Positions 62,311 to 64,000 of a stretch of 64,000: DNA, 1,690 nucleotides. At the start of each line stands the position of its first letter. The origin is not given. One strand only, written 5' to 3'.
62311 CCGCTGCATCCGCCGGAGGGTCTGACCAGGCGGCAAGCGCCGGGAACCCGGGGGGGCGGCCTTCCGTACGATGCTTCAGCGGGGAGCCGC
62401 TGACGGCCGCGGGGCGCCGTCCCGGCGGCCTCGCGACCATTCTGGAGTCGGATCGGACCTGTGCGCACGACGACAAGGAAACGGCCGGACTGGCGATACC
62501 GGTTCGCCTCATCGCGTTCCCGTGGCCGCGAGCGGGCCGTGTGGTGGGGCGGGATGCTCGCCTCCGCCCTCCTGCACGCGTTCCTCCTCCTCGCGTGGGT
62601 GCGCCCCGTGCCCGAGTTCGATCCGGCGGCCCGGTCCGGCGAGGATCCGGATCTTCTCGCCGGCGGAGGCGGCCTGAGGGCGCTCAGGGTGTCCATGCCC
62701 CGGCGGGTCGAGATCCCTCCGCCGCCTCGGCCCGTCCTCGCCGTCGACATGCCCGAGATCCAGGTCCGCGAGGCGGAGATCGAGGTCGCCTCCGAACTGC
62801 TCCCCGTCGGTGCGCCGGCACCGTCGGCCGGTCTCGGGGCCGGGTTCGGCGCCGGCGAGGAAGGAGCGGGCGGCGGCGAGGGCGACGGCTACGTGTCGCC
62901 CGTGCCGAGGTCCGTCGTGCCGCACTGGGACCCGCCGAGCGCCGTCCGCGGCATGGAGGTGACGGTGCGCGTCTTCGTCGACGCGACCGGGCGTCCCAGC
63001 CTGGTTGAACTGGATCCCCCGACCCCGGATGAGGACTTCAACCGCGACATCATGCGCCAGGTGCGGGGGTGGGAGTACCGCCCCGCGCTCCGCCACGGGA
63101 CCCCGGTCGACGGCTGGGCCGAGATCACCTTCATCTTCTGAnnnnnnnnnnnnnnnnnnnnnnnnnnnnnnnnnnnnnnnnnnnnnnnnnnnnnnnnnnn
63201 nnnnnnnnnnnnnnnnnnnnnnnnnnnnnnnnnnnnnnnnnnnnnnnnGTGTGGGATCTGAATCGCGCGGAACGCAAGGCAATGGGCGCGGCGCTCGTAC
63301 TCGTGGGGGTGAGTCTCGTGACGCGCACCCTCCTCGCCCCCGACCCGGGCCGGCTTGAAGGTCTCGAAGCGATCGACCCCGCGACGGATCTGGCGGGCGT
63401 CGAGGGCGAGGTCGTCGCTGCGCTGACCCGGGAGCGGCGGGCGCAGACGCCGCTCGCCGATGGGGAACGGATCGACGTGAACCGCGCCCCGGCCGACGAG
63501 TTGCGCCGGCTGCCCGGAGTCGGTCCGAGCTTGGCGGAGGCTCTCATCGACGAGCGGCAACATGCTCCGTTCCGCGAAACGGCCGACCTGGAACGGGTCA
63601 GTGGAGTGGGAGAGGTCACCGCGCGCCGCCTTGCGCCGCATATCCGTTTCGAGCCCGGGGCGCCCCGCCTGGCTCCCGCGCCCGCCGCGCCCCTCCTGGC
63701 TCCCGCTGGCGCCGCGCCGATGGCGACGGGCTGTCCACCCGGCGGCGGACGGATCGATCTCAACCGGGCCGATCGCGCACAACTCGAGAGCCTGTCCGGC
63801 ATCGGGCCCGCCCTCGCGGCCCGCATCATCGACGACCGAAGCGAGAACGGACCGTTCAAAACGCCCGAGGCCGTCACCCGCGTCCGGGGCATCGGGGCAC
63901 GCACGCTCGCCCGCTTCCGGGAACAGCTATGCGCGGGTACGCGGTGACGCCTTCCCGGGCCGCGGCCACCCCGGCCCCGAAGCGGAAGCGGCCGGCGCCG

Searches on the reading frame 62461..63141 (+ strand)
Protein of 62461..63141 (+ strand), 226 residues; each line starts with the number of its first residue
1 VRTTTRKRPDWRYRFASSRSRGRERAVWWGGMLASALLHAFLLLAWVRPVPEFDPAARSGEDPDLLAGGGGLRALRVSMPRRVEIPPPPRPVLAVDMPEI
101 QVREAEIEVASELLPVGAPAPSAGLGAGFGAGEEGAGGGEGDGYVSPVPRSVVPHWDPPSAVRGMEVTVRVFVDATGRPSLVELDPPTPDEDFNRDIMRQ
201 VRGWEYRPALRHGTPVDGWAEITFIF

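Call 27: search_protein_families(library=pfam, proteins=[window:62461-63141:+], max_evalue=0.0001)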
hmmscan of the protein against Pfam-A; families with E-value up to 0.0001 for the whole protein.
window:62461-63141:+ (226 aa): 1 family
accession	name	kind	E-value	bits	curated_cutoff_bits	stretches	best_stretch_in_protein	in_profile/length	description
PF13103.11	TonB_2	-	4.4e-05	24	22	0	142-224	2-85/85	TonB C terminal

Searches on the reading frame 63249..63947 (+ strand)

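Call 27: search_protein_families(library=pfam, proteins=[window:63249-63947:+], max_evalue=0.0001)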
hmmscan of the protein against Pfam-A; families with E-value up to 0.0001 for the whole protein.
window:63249-63947:+ (232 aa): 10 families
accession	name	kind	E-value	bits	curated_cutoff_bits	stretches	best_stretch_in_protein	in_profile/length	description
PF12836.13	HHH_3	-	2e-33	114.7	27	2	168-227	5-64/65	Helix-hairpin-helix motif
PF00633.29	HHH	-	2.8e-16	58.9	24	0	171-194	5-28/30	Helix-hairpin-helix motif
PF14520.12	HHH_5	-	1e-13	52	27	0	170-195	28-53/57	Helix-hairpin-helix domain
PF14716.13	HHH_8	-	7e-11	42.8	30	0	82-99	47-64/73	Helix-hairpin-helix domain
PF06514.17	PsbU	-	4.5e-09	36.6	24.5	0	166-225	12-67/93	Photosystem II 12 kDa extrinsic protein (PsbU)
PF14579.12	HHH_6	-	3e-08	34.2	25.6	0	179-211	27-59/90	Helix-hairpin-helix motif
PF03934.19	T2SSK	-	1.8e-07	31.9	24.2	0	75-123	1-50/63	Type II secretion system (T2SS), protein K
PF11798.14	IMS_HHH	-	3.7e-07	30.4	24.4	0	85-100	13-28/32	IMS family HHH motif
PF21176.3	RecR_HhH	-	2.3e-06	27.8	27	0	83-93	6-16/45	RecR, helix-hairpin-helix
PF12826.13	HHH_2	-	2.5e-05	24.8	27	0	171-194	29-52/64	Helix-hairpin-helix motif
